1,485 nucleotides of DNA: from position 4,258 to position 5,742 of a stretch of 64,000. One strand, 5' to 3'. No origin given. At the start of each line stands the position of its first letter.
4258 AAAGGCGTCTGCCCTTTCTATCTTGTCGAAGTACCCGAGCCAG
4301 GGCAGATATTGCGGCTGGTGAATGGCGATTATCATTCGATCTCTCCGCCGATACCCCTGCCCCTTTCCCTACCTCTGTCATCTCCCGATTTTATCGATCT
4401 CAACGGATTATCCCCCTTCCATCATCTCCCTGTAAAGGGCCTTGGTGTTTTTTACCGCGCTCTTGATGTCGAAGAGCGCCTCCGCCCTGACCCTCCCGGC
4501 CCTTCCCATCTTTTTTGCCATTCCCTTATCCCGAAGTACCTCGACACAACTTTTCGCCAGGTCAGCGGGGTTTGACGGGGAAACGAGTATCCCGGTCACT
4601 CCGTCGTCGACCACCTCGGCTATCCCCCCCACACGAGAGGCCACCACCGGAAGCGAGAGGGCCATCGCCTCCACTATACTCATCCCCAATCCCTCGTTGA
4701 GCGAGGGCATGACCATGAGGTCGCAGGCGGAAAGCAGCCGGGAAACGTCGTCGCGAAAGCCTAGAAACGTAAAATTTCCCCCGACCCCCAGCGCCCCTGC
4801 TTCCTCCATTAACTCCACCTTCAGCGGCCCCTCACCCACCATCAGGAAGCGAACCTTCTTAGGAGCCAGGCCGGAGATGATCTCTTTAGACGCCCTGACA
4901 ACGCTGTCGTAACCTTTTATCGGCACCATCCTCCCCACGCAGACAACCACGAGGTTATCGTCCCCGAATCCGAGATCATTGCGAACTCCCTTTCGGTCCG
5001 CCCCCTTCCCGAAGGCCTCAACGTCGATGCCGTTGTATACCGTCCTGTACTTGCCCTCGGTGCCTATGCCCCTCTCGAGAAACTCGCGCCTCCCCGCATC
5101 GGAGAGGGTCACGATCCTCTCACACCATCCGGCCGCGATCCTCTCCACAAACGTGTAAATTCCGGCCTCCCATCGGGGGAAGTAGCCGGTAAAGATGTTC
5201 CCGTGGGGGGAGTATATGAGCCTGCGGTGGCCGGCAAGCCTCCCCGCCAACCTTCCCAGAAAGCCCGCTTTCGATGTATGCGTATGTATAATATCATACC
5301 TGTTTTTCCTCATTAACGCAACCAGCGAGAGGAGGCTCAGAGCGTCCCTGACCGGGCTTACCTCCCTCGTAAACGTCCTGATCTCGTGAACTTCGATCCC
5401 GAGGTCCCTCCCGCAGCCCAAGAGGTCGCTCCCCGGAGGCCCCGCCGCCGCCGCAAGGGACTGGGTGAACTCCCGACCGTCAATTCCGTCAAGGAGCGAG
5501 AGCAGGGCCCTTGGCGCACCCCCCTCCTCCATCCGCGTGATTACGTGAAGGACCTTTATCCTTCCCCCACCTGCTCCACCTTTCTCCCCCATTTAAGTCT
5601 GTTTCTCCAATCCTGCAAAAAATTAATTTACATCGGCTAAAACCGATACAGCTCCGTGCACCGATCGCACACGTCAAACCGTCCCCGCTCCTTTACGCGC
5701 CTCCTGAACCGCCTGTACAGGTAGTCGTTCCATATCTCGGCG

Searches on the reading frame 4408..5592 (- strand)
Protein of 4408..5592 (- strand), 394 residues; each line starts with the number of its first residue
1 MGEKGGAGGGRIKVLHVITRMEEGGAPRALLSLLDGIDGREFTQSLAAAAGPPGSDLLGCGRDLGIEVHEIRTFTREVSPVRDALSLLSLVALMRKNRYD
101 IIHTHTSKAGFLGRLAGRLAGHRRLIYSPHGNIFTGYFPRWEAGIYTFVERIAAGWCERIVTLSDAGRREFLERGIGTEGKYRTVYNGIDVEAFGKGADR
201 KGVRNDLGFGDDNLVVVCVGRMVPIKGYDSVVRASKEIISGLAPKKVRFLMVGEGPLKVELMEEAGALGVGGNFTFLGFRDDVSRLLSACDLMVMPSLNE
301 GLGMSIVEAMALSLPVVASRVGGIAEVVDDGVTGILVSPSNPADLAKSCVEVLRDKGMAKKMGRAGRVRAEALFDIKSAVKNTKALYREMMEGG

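Call 4: search_protein_families(library=pfam, proteins=[window:4408-5592:-], max_evalue=0.01)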
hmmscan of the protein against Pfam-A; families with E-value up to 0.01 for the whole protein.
window:4408-5592:- (394 aa): 7 families
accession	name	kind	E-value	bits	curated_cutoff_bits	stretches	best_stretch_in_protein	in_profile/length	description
PF13692.12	Glyco_trans_1_4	-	5.8e-39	134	27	1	215-355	3-142/142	Glycosyl transferases group 1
PF00534.26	Glycos_transf_1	-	6.8e-39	133.6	26.4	1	203-367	5-170/172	Glycosyl transferases group 1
PF13439.12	Glyco_transf_4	-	2.3e-20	73.7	28.5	1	24-192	2-169/170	Glycosyltransferase Family 4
PF13579.12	Glyco_trans_4_4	-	1.2e-18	68.4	29.7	1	24-188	1-158/158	Glycosyl transferase 4-like domain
PF20706.3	GT4-conflict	-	1.7e-15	57.4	26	1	210-390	194-372/385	Family 4 Glycosyltransferase in conflict systems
PF13477.12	Glyco_trans_4_2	-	8.5e-10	39.4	23.4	1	63-135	42-113/139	Glycosyl transferase 4-like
PF13524.12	Glyco_trans_1_2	-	0.0015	18.9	25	1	282-376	39-135/144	Glycosyl transferase-like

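Call 5: search_protein_families(library=ncbifam, proteins=[window:4408-5592:-], max_evalue=0.01)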
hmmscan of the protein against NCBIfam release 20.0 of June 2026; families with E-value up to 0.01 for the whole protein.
window:4408-5592:- (394 aa): 47 families (the best 25 are shown)
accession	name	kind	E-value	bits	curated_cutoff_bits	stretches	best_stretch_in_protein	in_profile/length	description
TIGR03088.1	stp2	hypoth_equivalog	2.4e-59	201.3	409.05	1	13-390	3-373/374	TIGR03088 family PEP-CTERM/XrtA system glycosyltransferase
TIGR03999.1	thiol_BshA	equivalog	2.1e-40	138.8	273.7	1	174-391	161-374/375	N-acetyl-alpha-D-glucosaminyl L-malate synthase BshA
TIGR02149.1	glgA_Coryne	subfamily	1e-36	126.9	302.4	1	77-390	60-390/391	glycogen synthase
TIGR03449.1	mycothiol_MshA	equivalog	2.5e-32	112.3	462.5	1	88-391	92-404/406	D-inositol-3-phosphate glycosyltransferase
NF041876.1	EPS_EpsE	equivalog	4e-31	108.6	400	1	211-378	212-384/389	exopolysaccharide biosynthesis GT4 family glycosyltransferase EpsE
TIGR04063.1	stp3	hypoth_equivalog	5.9e-26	91.3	442.05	1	150-391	151-396/397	TIGR04063 family PEP-CTERM/XrtA system glycosyltransferase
TIGR04157.1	glyco_rSAM_CFB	subfamily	1.2e-23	83.8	400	1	157-387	170-406/406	TIGR04157 family glycosyltransferase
NF047684.1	TeichurnBiosyTuaC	equivalog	9e-22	77.5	550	1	186-391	191-390/391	teichuronic acid biosynthesis protein TuaC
NF053787.1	GlcN_PG_synth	equivalog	4.2e-21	75.2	480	1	188-391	172-360/361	N-acetylglucosaminyl phosphatidylglycerol synthase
NF038011.1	PelF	equivalog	8.5e-21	74.5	100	1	137-387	238-489/489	GT4 family glycosyltransferase PelF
NF011726.0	PRK15179.1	equivalog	8.8e-18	63.9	733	1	90-387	392-691/694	Vi polysaccharide biosynthesis protein TviE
TIGR02095.1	glgA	subfamily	3.4e-17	62.3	328.45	1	196-354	275-440/477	glycogen/starch synthase, ADP-glucose type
NF038298.1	EPS_HpsO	equivalog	6.2e-16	58.1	575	1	187-390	176-387/388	hormogonium polysaccharide biosynthesis glycosyltransferase HpsO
NF001901.0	PRK00654.1-5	equivalog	1.1e-14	53.8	649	1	195-391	297-492/502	glycogen synthase GlgA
NF049988.1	MGlcDAGSynMgs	equivalog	3e-14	53.2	400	1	179-392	175-389/398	alpha-monoglucosyldiacylglycerol synthase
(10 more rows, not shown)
